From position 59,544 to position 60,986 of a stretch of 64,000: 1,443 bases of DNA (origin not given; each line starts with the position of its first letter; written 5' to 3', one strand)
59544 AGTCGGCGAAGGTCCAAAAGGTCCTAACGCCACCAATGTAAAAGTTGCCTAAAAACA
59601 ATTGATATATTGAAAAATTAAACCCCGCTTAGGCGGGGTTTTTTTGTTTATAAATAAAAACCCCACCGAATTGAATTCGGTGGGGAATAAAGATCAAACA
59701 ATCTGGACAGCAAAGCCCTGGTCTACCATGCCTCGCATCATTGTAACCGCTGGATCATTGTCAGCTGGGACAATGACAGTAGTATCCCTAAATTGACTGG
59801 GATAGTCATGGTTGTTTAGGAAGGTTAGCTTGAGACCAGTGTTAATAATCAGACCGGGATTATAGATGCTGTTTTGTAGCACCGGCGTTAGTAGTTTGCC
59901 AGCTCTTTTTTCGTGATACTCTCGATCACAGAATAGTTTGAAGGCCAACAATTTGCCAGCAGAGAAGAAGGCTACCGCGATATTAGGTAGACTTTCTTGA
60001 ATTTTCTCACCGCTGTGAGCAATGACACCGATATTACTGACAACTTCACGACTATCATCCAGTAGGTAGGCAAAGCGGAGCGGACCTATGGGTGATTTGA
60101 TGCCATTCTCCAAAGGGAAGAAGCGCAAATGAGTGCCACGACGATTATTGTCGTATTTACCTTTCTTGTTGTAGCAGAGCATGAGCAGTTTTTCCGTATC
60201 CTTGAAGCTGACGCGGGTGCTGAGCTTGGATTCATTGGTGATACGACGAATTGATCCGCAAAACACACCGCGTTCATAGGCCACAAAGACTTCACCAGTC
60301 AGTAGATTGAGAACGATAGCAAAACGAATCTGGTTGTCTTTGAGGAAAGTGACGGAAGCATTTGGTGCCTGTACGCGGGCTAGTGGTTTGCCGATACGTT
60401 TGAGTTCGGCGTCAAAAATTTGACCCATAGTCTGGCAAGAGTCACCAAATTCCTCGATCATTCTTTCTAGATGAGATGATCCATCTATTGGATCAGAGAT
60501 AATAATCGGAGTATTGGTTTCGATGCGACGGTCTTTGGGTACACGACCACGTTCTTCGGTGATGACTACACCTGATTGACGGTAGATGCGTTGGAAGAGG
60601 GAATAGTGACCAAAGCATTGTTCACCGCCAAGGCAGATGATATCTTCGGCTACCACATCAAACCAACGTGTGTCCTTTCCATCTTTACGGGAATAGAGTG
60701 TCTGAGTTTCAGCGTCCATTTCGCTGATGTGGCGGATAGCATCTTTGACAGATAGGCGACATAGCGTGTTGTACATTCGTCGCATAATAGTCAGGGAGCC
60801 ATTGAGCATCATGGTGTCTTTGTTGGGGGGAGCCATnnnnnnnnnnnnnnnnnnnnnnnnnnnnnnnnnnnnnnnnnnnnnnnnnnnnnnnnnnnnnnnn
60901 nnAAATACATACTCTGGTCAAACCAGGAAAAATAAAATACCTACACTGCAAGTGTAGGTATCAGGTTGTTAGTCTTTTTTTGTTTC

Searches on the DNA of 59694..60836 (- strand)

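Call 69: search_rna_families(source=L017, start=1780, end=2340, threshold=evalue, max_evalue=10, show_alignments=3)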
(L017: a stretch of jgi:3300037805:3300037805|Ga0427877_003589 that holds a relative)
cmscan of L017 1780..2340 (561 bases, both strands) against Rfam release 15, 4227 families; matches with E-value up to 10: 12.
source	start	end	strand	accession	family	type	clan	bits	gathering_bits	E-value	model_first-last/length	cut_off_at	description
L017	2225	2281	+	RF00917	mir-708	Gene; miRNA;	CL00086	20.6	71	0.25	1-88/88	no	mir-708 microRNA precursor family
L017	2229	2276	-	RF00655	mir-28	Gene; miRNA;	CL00086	20.5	64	0.34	1-78/78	no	mir-28 microRNA precursor family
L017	2229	2276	-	RF03888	mir-3160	Gene; miRNA;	-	20.2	80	1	1-83/83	no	mir-3160 microRNA precursor family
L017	2155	2198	+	RF04133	MIR2646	Gene; miRNA;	-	19.7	245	0.054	1-256/256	no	MIR2646 microRNA precursor family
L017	2149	2204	+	RF03511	mir-5444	Gene; miRNA;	-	19.3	90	0.39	1-89/89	no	mir-5444 microRNA precursor family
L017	2229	2276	+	RF03888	mir-3160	Gene; miRNA;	-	17.4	80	4.6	1-83/83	no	mir-3160 microRNA precursor family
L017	2228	2277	+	RF04204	mir-3473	Gene; miRNA;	-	16.5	71.8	1.6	1-78/78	no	mir-3473 microRNA precursor family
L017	2149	2204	-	RF03511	mir-5444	Gene; miRNA;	-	15.8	90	3.5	1-89/89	no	mir-5444 microRNA precursor family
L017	2154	2198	+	RF03396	mir-2814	Gene; miRNA;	-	15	90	8.2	1-87/87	no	mir-2814 microRNA precursor family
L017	2152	2202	+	RF00917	mir-708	Gene; miRNA;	CL00086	14.4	71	9.9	1-88/88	no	mir-708 microRNA precursor family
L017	2155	2198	+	RF04067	mir-4520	Gene; miRNA;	-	13.1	90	6.9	19-51/70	no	mir-4520 microRNA precursor family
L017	2229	2276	+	RF04133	MIR2646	Gene; miRNA;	-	12.1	245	4.7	1-256/256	no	MIR2646 microRNA precursor family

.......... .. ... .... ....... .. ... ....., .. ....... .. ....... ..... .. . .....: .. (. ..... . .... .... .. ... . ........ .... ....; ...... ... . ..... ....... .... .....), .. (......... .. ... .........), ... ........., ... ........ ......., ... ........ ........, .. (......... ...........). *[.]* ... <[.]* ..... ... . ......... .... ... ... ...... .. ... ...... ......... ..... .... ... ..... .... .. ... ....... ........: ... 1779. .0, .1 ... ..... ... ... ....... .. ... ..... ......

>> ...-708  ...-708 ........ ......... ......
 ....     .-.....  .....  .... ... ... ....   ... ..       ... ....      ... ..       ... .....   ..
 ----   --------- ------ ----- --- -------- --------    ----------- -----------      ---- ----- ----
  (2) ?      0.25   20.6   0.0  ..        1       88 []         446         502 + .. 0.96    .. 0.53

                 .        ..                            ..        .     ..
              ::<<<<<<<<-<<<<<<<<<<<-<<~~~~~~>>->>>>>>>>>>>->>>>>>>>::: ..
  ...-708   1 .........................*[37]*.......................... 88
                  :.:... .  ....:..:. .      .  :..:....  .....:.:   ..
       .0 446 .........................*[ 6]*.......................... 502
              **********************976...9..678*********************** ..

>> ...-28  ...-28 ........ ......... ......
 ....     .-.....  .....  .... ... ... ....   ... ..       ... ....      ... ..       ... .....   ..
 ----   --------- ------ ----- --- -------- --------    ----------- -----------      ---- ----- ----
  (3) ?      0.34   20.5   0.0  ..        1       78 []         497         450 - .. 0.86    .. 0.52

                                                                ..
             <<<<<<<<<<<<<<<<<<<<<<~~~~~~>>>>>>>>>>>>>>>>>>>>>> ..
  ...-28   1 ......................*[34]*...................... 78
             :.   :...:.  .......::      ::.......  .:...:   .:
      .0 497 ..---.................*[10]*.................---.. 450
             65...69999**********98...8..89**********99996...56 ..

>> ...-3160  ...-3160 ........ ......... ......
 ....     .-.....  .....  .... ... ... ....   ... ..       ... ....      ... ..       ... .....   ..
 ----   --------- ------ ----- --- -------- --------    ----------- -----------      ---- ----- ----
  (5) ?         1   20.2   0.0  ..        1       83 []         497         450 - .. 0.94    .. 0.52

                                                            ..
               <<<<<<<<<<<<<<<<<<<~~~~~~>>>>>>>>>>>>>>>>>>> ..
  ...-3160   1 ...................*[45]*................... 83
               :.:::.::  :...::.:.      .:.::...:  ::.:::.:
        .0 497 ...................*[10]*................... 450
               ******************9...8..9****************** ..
